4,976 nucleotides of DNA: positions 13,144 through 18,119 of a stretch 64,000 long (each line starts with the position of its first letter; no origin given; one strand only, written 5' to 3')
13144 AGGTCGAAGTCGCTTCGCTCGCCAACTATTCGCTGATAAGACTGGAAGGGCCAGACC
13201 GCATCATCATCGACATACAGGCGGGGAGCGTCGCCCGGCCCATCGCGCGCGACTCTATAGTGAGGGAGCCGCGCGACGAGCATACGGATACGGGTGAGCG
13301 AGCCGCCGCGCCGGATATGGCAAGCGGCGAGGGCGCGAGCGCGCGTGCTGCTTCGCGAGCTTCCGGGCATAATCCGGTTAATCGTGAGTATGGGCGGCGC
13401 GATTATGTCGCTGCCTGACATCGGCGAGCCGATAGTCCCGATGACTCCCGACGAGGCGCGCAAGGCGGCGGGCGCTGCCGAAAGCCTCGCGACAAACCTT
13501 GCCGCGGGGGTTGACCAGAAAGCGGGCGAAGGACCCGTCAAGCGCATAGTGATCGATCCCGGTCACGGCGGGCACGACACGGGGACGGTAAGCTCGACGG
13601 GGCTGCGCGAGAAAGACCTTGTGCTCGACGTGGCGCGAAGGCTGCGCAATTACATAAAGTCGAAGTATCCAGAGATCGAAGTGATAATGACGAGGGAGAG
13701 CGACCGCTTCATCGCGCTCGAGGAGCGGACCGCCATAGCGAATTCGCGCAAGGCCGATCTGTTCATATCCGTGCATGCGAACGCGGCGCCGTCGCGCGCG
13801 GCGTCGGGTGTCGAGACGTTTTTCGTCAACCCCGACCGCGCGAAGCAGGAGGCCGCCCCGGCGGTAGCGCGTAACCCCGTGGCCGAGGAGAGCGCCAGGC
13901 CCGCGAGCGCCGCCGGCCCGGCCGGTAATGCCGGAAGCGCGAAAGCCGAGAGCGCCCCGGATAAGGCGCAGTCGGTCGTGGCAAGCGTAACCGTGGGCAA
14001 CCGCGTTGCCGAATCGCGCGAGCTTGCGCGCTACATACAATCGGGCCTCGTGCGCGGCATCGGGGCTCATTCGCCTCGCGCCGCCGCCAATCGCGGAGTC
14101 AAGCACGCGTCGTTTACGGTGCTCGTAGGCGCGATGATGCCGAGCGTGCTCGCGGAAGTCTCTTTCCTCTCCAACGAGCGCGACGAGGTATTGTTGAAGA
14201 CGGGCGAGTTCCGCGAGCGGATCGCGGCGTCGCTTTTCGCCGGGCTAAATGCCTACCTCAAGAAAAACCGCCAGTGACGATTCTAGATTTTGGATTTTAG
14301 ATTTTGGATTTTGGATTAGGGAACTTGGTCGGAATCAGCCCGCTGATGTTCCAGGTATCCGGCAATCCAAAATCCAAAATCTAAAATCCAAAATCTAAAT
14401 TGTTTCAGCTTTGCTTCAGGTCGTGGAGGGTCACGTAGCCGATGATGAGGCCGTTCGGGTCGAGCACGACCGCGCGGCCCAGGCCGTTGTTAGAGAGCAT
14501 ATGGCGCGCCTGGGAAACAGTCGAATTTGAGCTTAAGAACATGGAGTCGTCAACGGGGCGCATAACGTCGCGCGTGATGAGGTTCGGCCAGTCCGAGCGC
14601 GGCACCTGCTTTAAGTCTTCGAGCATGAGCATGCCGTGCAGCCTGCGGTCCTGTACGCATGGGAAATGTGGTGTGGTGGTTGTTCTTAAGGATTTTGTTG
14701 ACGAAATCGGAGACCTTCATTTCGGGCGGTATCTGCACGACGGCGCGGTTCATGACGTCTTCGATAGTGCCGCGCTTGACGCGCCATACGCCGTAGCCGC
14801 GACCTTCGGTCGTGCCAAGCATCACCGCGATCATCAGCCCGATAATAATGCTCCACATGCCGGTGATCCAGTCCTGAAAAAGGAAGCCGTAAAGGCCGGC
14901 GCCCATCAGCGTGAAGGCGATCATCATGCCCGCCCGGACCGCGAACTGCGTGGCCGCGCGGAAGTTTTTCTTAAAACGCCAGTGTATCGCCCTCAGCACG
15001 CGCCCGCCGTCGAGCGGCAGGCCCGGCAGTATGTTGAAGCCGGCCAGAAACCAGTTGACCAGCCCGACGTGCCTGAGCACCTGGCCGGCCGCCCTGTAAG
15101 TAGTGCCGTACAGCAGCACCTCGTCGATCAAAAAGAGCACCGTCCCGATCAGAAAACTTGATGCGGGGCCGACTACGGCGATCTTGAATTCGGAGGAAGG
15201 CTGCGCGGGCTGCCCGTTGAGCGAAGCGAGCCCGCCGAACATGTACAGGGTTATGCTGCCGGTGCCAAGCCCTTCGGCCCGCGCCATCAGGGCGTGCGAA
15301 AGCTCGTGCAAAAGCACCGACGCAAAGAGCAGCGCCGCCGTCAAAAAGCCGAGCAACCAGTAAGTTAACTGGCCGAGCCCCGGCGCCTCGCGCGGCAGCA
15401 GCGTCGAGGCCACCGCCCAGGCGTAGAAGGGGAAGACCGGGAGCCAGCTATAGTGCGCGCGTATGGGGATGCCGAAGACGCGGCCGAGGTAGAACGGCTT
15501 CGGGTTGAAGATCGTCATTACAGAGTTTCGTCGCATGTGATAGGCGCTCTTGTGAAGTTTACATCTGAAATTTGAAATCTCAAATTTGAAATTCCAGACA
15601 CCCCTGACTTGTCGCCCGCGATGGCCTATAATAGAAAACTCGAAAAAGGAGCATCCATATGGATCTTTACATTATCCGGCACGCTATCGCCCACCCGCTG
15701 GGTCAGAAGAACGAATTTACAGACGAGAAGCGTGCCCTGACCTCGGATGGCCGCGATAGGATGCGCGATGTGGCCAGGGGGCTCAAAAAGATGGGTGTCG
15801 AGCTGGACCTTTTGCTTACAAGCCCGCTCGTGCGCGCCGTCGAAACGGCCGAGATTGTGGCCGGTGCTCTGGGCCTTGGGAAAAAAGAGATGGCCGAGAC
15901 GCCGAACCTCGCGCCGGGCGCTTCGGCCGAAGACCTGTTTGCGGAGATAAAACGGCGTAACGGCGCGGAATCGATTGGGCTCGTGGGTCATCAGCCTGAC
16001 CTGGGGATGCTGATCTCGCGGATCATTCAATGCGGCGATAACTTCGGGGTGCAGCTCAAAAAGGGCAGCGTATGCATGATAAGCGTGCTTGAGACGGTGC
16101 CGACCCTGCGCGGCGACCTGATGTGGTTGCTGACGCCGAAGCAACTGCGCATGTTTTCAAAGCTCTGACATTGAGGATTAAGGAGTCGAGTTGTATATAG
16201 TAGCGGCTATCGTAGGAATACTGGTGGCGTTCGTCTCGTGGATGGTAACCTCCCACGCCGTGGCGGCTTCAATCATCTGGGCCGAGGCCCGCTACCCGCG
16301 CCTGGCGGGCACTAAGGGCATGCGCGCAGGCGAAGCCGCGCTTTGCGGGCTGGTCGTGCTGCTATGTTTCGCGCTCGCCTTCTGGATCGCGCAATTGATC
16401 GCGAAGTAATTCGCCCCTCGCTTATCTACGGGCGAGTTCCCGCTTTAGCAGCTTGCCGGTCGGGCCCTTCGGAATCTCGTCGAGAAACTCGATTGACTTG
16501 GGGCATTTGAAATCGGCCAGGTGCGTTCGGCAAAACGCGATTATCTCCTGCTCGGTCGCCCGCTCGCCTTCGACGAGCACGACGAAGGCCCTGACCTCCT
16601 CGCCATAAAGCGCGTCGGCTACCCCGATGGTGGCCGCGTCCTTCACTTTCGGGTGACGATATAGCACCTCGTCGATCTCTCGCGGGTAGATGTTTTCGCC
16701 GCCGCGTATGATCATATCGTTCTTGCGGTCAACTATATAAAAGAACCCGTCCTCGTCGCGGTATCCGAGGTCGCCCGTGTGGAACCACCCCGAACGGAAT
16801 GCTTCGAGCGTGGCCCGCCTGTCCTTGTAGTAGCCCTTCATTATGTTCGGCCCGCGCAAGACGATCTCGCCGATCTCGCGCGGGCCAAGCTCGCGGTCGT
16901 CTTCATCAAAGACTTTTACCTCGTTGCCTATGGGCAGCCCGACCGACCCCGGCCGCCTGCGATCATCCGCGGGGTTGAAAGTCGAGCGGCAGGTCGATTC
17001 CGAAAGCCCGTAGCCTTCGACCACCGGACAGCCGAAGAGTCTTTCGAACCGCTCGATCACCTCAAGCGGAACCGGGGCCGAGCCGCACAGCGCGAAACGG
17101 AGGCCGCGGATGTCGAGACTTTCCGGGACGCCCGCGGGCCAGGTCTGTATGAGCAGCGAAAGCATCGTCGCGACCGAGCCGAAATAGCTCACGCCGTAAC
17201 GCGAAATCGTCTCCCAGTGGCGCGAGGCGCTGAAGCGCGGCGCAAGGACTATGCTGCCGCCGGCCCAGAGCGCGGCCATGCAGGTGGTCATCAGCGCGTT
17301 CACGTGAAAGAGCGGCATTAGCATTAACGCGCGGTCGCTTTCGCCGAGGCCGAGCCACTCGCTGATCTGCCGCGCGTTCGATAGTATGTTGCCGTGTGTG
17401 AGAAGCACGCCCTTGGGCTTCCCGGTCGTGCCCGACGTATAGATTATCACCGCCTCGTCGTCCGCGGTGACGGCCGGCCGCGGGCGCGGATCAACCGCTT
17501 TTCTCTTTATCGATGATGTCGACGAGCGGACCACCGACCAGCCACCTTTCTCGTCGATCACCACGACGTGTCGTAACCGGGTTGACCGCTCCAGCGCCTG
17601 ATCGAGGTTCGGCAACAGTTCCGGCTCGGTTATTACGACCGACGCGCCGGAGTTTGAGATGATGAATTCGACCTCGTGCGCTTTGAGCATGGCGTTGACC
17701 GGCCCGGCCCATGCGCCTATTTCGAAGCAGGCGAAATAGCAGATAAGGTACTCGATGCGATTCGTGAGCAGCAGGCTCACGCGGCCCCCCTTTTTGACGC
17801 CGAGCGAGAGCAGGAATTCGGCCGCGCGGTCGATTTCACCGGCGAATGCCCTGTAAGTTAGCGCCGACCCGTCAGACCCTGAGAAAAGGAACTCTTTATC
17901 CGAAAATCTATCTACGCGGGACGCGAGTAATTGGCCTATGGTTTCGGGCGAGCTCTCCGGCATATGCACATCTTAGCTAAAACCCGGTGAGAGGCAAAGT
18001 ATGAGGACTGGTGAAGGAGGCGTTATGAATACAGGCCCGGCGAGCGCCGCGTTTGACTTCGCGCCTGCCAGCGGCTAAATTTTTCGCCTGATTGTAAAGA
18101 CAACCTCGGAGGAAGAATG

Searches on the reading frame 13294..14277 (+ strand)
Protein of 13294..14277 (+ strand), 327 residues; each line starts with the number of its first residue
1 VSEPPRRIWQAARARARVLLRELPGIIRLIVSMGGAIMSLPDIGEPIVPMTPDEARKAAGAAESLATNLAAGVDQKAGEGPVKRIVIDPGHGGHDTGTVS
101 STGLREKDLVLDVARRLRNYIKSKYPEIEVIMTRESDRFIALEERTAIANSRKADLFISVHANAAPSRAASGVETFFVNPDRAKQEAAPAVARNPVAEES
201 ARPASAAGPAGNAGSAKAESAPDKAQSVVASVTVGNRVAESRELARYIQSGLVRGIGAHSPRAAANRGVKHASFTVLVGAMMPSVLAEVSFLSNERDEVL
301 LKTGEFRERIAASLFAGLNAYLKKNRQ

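Call 32: search_protein_families(library=pfam, proteins=[window:13294-14277:+], max_evalue=0.001)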
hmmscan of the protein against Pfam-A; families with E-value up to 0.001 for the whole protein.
window:13294-14277:+ (327 aa): 1 family
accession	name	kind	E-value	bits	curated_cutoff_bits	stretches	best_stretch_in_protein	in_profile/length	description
PF01520.23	Amidase_3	-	1.7e-50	171.9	27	1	85-319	1-173/174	N-acetylmuramoyl-L-alanine amidase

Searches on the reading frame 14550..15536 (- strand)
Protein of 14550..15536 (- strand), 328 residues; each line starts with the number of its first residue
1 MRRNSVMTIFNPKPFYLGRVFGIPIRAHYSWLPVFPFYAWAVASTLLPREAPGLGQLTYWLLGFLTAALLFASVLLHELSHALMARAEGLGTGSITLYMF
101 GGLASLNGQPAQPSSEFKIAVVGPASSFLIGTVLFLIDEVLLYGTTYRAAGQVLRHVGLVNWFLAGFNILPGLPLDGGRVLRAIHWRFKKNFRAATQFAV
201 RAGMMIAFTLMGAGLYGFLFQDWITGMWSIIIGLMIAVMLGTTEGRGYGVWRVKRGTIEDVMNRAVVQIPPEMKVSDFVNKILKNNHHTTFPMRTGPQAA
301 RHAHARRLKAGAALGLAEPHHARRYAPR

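Call 32: search_protein_families(library=pfam, proteins=[window:14550-15536:-], max_evalue=0.001)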
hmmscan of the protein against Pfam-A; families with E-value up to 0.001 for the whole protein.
window:14550-15536:- (328 aa): 2 families
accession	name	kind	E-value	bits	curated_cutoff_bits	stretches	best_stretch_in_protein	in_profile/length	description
PF02163.28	Peptidase_M50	-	1.2e-17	64.5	27.2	2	67-137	3-99/221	Peptidase family M50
PF13398.12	Peptidase_M50B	-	0.00096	19.3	26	1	65-137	16-88/201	Peptidase M50B-like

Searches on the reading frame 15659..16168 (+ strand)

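Call 32: search_protein_families(library=pfam, proteins=[window:15659-16168:+], max_evalue=0.001)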
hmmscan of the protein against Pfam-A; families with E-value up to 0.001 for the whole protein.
window:15659-16168:+ (169 aa): 1 family
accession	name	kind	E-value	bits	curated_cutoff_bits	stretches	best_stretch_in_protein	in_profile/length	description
PF00300.27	His_Phos_1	-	1.3e-10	41.7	21.7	1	3-80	1-73/194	Histidine phosphatase superfamily (branch 1)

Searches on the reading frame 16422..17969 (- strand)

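Call 32: search_protein_families(library=pfam, proteins=[window:16422-17969:-], max_evalue=0.001)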
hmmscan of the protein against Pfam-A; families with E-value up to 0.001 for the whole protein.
window:16422-17969:- (515 aa): 2 families
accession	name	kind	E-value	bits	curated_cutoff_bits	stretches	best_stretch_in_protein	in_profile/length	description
PF00501.34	AMP-binding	-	1.3e-95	320.9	29.9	1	17-381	3-384/384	AMP-binding enzyme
PF13193.12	AMP-binding_C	-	2.6e-20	73.5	24.5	1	431-506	1-76/76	AMP-binding enzyme C-terminal domain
